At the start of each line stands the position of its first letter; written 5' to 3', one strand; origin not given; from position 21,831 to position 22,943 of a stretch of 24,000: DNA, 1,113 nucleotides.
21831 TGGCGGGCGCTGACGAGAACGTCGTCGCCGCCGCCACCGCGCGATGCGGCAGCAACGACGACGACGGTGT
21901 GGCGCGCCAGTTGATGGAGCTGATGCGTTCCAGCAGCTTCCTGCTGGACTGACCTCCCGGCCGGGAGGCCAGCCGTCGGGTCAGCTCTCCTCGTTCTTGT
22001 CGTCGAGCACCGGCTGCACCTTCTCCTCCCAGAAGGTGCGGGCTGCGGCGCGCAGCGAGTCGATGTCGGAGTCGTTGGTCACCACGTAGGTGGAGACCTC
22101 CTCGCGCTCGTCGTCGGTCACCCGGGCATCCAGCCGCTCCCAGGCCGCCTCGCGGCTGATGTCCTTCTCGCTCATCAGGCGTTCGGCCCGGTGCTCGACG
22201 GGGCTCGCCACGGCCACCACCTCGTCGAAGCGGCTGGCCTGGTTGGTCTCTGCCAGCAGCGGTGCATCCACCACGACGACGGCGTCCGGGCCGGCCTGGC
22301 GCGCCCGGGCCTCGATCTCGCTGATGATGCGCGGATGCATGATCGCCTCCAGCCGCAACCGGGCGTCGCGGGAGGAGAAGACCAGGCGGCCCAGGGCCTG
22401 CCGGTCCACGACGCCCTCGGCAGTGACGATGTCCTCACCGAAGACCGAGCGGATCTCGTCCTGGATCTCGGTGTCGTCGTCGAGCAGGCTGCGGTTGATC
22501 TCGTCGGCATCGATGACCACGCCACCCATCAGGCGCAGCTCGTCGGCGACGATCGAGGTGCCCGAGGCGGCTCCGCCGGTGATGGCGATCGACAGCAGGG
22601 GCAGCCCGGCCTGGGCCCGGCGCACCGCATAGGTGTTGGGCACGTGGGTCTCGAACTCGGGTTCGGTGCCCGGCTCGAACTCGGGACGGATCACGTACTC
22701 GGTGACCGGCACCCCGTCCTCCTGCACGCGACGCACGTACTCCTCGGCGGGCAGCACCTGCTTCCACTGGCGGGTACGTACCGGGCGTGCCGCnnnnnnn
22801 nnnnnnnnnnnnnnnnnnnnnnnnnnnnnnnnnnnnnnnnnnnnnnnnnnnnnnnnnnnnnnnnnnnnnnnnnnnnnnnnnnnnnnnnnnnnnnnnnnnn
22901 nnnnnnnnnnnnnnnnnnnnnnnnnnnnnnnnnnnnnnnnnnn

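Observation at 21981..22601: BCCT transporter fused to a dephospho-CoA-kinase-like domain with a dead P-loop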

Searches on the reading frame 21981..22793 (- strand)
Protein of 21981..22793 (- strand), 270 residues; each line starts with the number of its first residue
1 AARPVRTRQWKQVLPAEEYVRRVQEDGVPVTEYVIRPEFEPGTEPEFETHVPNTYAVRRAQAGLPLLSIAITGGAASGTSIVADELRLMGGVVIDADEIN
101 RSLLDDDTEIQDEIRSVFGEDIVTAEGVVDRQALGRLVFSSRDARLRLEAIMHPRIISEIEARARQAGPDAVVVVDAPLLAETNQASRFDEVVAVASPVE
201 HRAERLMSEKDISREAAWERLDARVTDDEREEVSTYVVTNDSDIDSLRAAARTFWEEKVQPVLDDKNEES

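Call 7: find_homologous_proteins(query=window:21981-22793:-, max_evalue=0.00001)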
Query window:21981-22793:- (270 aa): 96 proteins with E <= 0.00001 among 8000 candidates.
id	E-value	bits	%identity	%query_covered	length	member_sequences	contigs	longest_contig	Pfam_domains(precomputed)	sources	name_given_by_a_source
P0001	2.0e-78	282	52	99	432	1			PF01121.27,PF02028.25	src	-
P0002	3.3e-74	268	52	97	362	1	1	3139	PF01121.27,PF02028.25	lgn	-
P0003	4.0e-55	205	44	96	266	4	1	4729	PF01121.27,PF13238.13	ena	-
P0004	7.7e-38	149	42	74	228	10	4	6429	PF01121.27,PF13521.13,PF13671.13,PF13238.13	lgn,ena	-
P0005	8.2e-38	149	42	74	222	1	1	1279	PF01121.27,PF13521.13,PF13671.13,PF13238.13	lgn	-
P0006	9.5e-38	148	42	74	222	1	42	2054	PF01121.27,PF13521.13,PF13671.13,PF13238.13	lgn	-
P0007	2.2e-32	131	44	67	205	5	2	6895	PF01121.27,PF13671.13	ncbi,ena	-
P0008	6.8e-30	123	41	64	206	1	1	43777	PF01121.27,PF13671.13,PF13189.13,PF13238.13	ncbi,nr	ncbi:MAG TPA: dephospho-CoA kinase [Egicoccus sp.]|nr:dephospho-CoA kinase [Egicoccus sp.] HSK24886.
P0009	8.1e-30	122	40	67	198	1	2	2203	PF01121.27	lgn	-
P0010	1.1e-28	119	39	63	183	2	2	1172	PF01121.27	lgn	-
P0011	4.1e-28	117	40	69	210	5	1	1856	PF01121.27,PF13238.13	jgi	jgi:dephospho-CoA kinase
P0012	9.0e-28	116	36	73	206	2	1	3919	PF01121.27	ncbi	-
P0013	6.7e-27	113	38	72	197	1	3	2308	PF01121.27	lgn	-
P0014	2.4e-26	111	43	59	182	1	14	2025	PF01121.27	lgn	-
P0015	2.5e-26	111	35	73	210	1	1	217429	PF01121.27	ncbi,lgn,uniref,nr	ncbi:Dephospho-CoA kinase [Streptomyces sp. RB5]|uniref:Dephospho-CoA kinase n=2 Tax=Streptomyces sm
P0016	6.3e-26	110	35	73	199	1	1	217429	PF01121.27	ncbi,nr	ncbi:dephospho-CoA kinase [Streptomyces smaragdinus]|nr:dephospho-CoA kinase [Streptomyces smaragdin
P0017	8.3e-26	109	35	70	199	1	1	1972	PF01121.27,PF13671.13,PF13238.13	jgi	-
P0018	1.2e-25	109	38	71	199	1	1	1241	PF01121.27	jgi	jgi:dephospho-CoA kinase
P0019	1.3e-25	109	35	73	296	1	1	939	PF01121.27,PF13238.13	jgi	jgi:dephospho-CoA kinase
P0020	1.8e-25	108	40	70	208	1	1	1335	PF01121.27,PF13671.13,PF13238.13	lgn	-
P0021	2.2e-25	108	37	72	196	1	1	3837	PF01121.27,PF13671.13,PF13238.13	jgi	jgi:dephospho-CoA kinase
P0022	6.5e-25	106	38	69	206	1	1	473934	PF01121.27,PF13671.13,PF13238.13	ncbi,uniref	ncbi:dephospho-CoA kinase [Egicoccus sp. AB-alg6-2]|uniref:dephospho-CoA kinase n=1 Tax=Egicoccus sp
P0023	9.3e-25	106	35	71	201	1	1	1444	PF01121.27,PF13521.13,PF13671.13,PF13238.13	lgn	-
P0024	1.6e-24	105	38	70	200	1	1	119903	PF01121.27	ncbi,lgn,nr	ncbi:MAG: dephospho-CoA kinase [Firmicutes bacterium]|nr:dephospho-CoA kinase [Bacillota bacterium]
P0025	2.3e-24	105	36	69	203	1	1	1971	PF01121.27,PF13671.13,PF13238.13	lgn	-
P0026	2.8e-24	104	36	71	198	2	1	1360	PF01121.27,PF13521.13,PF13671.13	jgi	jgi:dephospho-CoA kinase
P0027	4.2e-24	104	38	66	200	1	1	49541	PF01121.27,PF13238.13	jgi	-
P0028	1.1e-23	102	37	70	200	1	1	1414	PF01121.27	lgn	-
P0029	1.4e-23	102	40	65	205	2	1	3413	PF01121.27,PF13671.13,PF13238.13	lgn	-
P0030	2.4e-23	101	36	72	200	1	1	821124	PF01121.27,PF13521.13,PF13671.13,PF13238.13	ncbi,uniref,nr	ncbi:dephospho-CoA kinase [Streptomyces sp. NBRC 109706]|uniref:dephospho-CoA kinase n=1 Tax=Strepto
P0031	2.7e-23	101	34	71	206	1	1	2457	PF01121.27,PF13671.13,PF13238.13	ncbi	ncbi:MAG: dephospho-CoA kinase [Acidimicrobiia bacterium]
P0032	4.1e-23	101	37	70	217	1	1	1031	PF01121.27,PF13671.13,PF13238.13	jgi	jgi:dephospho-CoA kinase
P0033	8.1e-23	100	35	66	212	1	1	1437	PF01121.27,PF13671.13,PF13238.13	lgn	-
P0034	4.0e-22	97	39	66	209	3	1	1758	PF01121.27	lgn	-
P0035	5.5e-22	97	34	70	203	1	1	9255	PF01121.27,PF13521.13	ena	-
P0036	5.7e-22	97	35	71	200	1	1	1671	PF01121.27,PF13521.13,PF13238.13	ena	-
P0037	6.7e-22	97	34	70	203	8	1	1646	PF01121.27,PF13521.13,PF13238.13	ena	-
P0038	2.7e-21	95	35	72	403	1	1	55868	PF13673.14,PF01121.27,PF13508.14,PF00583.32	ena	-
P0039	4.3e-21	94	35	80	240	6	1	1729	PF01121.27,PF13238.13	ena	-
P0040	4.3e-21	94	33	71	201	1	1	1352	PF01121.27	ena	-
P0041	5.2e-21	94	35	70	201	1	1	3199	PF01121.27,PF13521.13,PF13238.13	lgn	-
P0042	1.1e-20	93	32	65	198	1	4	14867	PF01121.27,PF13238.13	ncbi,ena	-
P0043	2.5e-20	91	33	71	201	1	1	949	PF01121.27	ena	-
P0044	3.9e-20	91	36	64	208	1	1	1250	PF01121.27,PF13671.13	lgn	-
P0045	5.8e-20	90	35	70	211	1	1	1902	PF01121.27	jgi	jgi:dephospho-CoA kinase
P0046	7.8e-20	90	34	71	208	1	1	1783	PF01121.27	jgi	jgi:dephospho-CoA kinase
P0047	2.2e-19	88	32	70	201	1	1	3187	PF01121.27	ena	-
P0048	5.6e-19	87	34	67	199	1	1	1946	PF01121.27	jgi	jgi:dephospho-CoA kinase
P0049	6.5e-19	87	38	64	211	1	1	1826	PF01121.27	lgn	-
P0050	3.6e-18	84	33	71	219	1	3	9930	PF01121.27,PF13671.13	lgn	-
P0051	4.2e-18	84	33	70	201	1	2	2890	PF01121.27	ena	-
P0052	4.6e-18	84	35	67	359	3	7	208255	PF01121.27,PF03703.21,PF13238.13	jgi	-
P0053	1.0e-17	83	33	71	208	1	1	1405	PF01121.27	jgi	jgi:dephospho-CoA kinase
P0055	2.0e-17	82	36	69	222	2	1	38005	PF01121.27,PF13671.13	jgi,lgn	-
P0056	2.1e-17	82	33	70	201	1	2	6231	PF01121.27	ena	-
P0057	2.4e-17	82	35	61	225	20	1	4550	PF01121.27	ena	-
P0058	2.4e-17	82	32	72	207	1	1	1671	PF01121.27,PF13671.13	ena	-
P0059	2.9e-17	81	34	69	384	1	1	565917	PF01121.27,PF03703.21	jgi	jgi:dephospho-CoA kinase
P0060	4.0e-17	81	31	64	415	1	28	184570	PF01121.27,PF03703.21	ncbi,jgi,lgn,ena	jgi:dephospho-CoA kinase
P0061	4.0e-17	81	35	68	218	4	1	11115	PF01121.27,PF13521.13,PF13671.13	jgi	-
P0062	1.0e-16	80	34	71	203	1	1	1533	PF01121.27,PF13238.13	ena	-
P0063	1.3e-16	79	32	67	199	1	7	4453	PF01121.27,PF13238.13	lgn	-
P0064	1.6e-16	79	33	64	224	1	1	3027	PF01121.27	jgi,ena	-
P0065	2.6e-16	78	32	67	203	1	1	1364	PF01121.27,PF13238.13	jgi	jgi:dephospho-CoA kinase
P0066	4.9e-16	77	36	67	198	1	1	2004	PF01121.27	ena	-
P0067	1.2e-15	76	34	66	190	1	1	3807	PF01121.27,PF13671.13,PF13238.13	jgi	jgi:dephospho-CoA kinase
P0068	1.7e-15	76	32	67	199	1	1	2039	PF01121.27,PF13238.13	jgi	jgi:dephospho-CoA kinase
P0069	2.4e-15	75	34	71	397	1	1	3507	PF01121.27,PF03703.21,PF13671.13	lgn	-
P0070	2.5e-15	75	30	67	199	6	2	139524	PF01121.27,PF13238.13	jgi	jgi:dephospho-CoA kinase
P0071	2.5e-15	75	34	70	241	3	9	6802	PF01121.27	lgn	-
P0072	2.7e-15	75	32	68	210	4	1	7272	PF01121.27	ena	-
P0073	2.8e-15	75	28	76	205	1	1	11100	PF01121.27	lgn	-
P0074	4.0e-15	74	32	70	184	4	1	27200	PF01121.27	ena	-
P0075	5.1e-15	74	32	71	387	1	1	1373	PF01121.27,PF13671.13,PF01464.26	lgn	-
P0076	5.7e-15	74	31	70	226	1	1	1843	PF01121.27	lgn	-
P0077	6.3e-15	74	33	60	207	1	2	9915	PF01121.27,PF13238.13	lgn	-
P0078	1.8e-14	72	31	82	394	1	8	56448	PF01121.27,PF03703.21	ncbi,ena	-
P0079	1.8e-14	72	32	66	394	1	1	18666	PF01121.27,PF03703.21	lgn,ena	-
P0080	6.5e-14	70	33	63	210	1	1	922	PF01121.27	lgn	-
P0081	9.3e-14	70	34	68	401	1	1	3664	PF01121.27,PF03703.21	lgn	-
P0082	1.1e-13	70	34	71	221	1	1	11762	PF01121.27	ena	-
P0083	1.3e-13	69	34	73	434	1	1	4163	PF01121.27,PF03703.21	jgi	jgi:dephospho-CoA kinase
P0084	1.4e-13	69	33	66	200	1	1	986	PF01121.27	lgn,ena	-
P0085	3.3e-13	68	33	68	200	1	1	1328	PF01121.27,PF13671.13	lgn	-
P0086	5.0e-13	67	30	67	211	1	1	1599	PF01121.27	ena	-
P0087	7.5e-13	67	35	67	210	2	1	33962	PF01121.27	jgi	jgi:dephospho-CoA kinase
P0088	1.9e-12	66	34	66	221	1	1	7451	PF01121.27,PF13671.13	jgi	jgi:dephospho-CoA kinase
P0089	3.1e-12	65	32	67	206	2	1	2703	PF01121.27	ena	-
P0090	3.3e-12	65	29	67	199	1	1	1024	PF01121.27,PF13521.13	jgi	jgi:dephospho-CoA kinase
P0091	4.6e-11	61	29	68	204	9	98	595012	PF01121.27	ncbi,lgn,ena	-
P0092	4.3e-10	58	35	64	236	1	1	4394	PF01121.27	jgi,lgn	jgi:dephospho-CoA kinase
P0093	9.5e-10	57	33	59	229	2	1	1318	PF01121.27,PF13238.13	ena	-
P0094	4.9e-9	54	31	68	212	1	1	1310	PF01121.27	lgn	-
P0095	1.4e-7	50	29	68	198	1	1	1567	PF01121.27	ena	-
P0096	3.6e-7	48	32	43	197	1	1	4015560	PF01121.27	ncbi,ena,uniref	ncbi:dephospho-CoA kinase [Acuticoccus sp.]|uniref:dephospho-CoA kinase n=1 Tax=Acuticoccus sp. TaxI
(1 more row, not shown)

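Call 13: find_related_loci(query=A2, collection=genome_contigs, flank=10000)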
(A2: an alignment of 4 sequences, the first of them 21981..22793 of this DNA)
Query A2 (270 aa) in genome_contigs; peptide patterns used: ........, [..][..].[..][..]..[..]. (x = any residue, [..] = any of these).
122 stretches matched a pattern; 62 encode a relative of the query (tblastn E <= 1e-3); 62 distinct loci.
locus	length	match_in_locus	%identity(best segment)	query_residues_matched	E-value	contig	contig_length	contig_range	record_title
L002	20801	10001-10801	79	1-267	1e-137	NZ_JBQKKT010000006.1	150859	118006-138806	Luteococcus sp. Sow4_B9 contig00006, whole genome shotgun sequence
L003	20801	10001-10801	76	1-267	7e-133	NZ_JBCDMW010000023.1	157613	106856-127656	Luteococcus sp. H101 Scaffold8_1, whole genome shotgun sequence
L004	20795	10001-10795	74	1-266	1e-127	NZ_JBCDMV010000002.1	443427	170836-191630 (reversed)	Luteococcus sp. H91 Scaffold1_2, whole genome shotgun sequence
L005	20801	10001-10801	59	1-267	2e-96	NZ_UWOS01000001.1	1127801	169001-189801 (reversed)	Arcanobacterium ihumii strain Marseille-P5647, whole genome shotgun sequence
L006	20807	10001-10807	51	3-270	7e-83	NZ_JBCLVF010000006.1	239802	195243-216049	Luteimonas sp. MJ293 Scaffold4_1, whole genome shotgun sequence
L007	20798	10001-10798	53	2-266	3e-81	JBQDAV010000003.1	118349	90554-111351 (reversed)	MAG: Luteimonas sp. isolate AOP35_05H_surf _bin _7 AOP35_05H_surf.bin.7_3, whole genome shotgun sequence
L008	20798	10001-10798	51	3-268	4e-80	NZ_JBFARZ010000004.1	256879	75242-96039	Citricoccus sp. NPDC055426 NPDC055426_T27_E3.ctg-0004, whole genome shotgun sequence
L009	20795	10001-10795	51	1-264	2e-79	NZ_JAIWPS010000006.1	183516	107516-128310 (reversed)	Alterluteimonas muca strain MHLX1A Scaffold6_1, whole genome shotgun sequence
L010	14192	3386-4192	51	3-270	3e-79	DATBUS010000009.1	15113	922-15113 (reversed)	MAG TPA_asm: Luteimonas sp. isolate SMAG_U7491 k141_1930, whole genome shotgun sequence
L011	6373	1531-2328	52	1-266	2e-78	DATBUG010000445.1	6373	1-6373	MAG TPA_asm: Citricoccus sp. isolate SMAG_U7477 k141_282312, whole genome shotgun sequence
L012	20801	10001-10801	49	1-267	2e-78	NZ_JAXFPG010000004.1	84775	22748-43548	MAG: Micrococcus sp. isolate SUG2227 k141_427557, whole genome shotgun sequence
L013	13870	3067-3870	51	3-269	2e-78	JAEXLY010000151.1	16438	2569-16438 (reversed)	MAG: Proteobacteria bacterium isolate OH_HBlB_3 k127_1837011, whole genome shotgun sequence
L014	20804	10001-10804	51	2-270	4e-76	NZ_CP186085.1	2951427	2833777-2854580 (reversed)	Luteimonas dalianensis strain OB44-3 chromosome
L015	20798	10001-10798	52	2-267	9e-76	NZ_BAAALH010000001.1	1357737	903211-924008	Citricoccus alkalitolerans strain JCM 13012 sequence1, whole genome shotgun sequence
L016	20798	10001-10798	51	2-267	2e-75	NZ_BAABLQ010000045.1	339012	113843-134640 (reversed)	Citricoccus nitrophenolicus strain JCM 19111 sequence45, whole genome shotgun sequence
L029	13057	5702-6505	43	1-265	4e-58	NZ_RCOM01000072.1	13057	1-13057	Kocuria rhizophila strain TA68 NODE_72_length_13057_cov_13.2995_ID_3474, whole genome shotgun sequence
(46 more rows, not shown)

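Call 27: search_protein_representatives(alignment_id=A3)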
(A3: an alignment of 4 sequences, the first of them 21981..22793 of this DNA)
Query: 4 sequences, 272 profile positions. Proteins with E-value up to 0.001 (for the whole library): 37834; up to 1e-10: 25178; up to 1e-30: 2475. The best 150 are listed.
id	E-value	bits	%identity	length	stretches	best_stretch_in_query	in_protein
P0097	1.8e-121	421.0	-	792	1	3-268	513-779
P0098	4.9e-71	255.6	-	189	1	93-269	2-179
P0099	3.2e-62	226.7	-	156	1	6-160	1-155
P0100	1.6e-57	211.3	-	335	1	67-261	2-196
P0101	1.2e-55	205.1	-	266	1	65-265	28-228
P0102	5.4e-55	203.0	-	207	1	70-270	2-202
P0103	1.7e-54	201.3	-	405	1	67-262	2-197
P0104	2.7e-54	200.7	-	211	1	68-226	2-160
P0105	1.4e-53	198.3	-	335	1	67-265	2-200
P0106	2.8e-53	197.4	-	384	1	69-269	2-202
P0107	3.4e-53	197.1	-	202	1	66-261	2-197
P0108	5.2e-53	196.5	-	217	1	63-268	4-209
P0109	6.0e-53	196.3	-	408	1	66-261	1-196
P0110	7.8e-53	195.9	-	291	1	67-262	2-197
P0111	1.2e-52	195.3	-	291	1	67-262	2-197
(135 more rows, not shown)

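Call 38: predict_structure(alignment_id=A4)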
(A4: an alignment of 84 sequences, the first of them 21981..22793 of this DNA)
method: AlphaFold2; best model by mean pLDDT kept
length: 270 residues; sequences in the alignment: 84
mean_pLDDT: 87.4   pTM: 0.80
mean pLDDT of the five models: 87.4, 86.9, 86.9, 86.7, 86.1
residues with pLDDT >= 90: 202; 70-90: 24; 50-70: 19; < 50: 25
segments of 3 or more residues with pLDDT < 50: 1-13, 36-41, 43-48
pLDDT, mean of each block of 10 residues (from residue 1): 40 61 70 50 48 79 95 96 98 98 97 98 95 95 96 97 97 97 96 97 95 95 92 97 94 98 90
secondary structure, 60 per line:
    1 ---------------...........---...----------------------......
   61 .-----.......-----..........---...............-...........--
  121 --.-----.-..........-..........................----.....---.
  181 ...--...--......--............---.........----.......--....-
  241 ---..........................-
elements in order: H16-26 H55-61 E67-73 H79-88 E92-95 H96-106 H108-118 H131-140 H142-167 E172-176 H180-183 E191-196 H199-210 H214-222 H227-233 E236-239 H244-269

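Call 41: fold_search(model_id=the predicted structure, library=pdb)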
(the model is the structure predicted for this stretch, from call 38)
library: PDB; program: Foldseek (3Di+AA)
matches with E <= 10: 1219; with E <= 0.001: 170
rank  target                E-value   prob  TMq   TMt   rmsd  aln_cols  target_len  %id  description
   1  4i1u_B                8.2e-16  1.00  0.65  0.85   2.5       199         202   33  Apo crystal structure of a dephospho-CoA kinase from Burkholderia vietnamiensis (released 2013-01-09)
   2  4i1u_A                1.2e-15  1.00  0.66  0.85   2.8       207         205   33  Apo crystal structure of a dephospho-CoA kinase from Burkholderia vietnamiensis (released 2013-01-09)
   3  9dug                  1.8e-15  1.00  0.64  0.81   2.7       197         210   28  Crystal Structure of Dephospho-CoA kinase from Klebsiella aerogenes (Sulfate bound) (released 2024-10-16)
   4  6n39                  8.2e-15  1.00  0.57  0.40   3.7       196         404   32  Crystal structure of an dephospho-CoA kinase CoaE from Mycobacterium paratuberculosis (released 2018-11-21)
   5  1t3h_A                1.0e-14  1.00  0.62  0.79   3.0       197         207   28  X-ray Structure of Dephospho-CoA Kinase from E. coli Norteast Structural Genomics Consortium Target ER57 (released 2004-05-11)
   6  9bkz_A                1.0e-14  1.00  0.54  0.70   4.5       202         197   28  Crystal Structure of Dephospho-CoA kinase from Klebsiella aerogenes (CoA and ADP bound) (released 2024-05-08)
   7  4i1v_A                2.2e-14  1.00  0.67  0.86   2.5       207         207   33  Crystal structure of a dephospho-CoA kinase from Burkholderia vietnamiensis bound to ADP (released 2013-01-09)
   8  9bkz_B                3.4e-14  1.00  0.55  0.70   4.5       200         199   30  Crystal Structure of Dephospho-CoA kinase from Klebsiella aerogenes (CoA and ADP bound) (released 2024-05-08)
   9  6ari_A                4.5e-14  1.00  0.61  0.80   3.6       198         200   28  Crystal structure of a dephospho-CoA kinase from Escherichia coli in complex with inhibitor CM078 (released 2018-08-22)
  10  1n3b_B                7.7e-14  1.00  0.60  0.76   3.3       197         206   28  Crystal Structure of Dephosphocoenzyme A kinase from Escherichia coli (released 2003-01-28)
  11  4ttp                  1.4e-13  1.00  0.64  0.85   2.7       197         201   27  Crystal structure of Legionella pneumophila dephospho-CoA kinase in apo-form (released 2014-12-10)
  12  1vhl_A                1.5e-13  1.00  0.61  0.78   3.1       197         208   28  Crystal structure of dephospho-CoA kinase with adenosine-5'-diphosphate (released 2003-12-30)
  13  8sbo_A                2.2e-13  1.00  0.54  0.68   4.7       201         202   28  Crystal Structure of Dephospho-CoA kinase from Klebsiella aerogenes (P21 Form 2) (released 2023-04-12)
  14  8sbn                  2.8e-13  1.00  0.54  0.69   4.6       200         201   28  Crystal Structure of Dephospho-CoA kinase from Klebsiella aerogenes (P21 Form 1) (released 2023-04-12)
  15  8sbo_B                5.1e-13  1.00  0.55  0.69   4.4       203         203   30  Crystal Structure of Dephospho-CoA kinase from Klebsiella aerogenes (P21 Form 2) (released 2023-04-12)
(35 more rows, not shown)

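Call 51: find_homologous_proteins(query=L029:5663-6562:+, max_evalue=1e-10)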
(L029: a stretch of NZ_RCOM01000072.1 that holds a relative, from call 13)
Query L029:5663-6562:+ (300 aa): 10 proteins with E <= 1e-10 among 8000 candidates.
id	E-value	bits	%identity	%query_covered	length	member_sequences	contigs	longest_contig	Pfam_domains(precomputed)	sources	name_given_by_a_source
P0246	1.5e-188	643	99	100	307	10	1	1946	PF01121.27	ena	-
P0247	1.4e-147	509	81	100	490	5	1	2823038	PF01121.27,PF02028.25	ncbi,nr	ncbi:dephospho-CoA kinase [Kocuria varians]|nr:dephospho-CoA kinase [Kocuria varians]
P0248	7.1e-116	405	100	65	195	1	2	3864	PF01121.27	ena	-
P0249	8.8e-115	401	67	96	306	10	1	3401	PF01121.27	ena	-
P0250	5.7e-114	399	99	65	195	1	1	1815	PF01121.27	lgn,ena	-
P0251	4.4e-67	245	62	70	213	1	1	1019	PF01121.27,PF13238.13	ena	-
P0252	9.4e-13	66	34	64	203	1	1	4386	PF01121.27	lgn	-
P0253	9.0e-12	63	31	64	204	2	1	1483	PF01121.27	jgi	jgi:dephospho-CoA kinase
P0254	2.9e-11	62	28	59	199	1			PF01121.27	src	-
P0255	3.7e-11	61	31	63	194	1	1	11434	PF01121.27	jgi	jgi:dephospho-CoA kinase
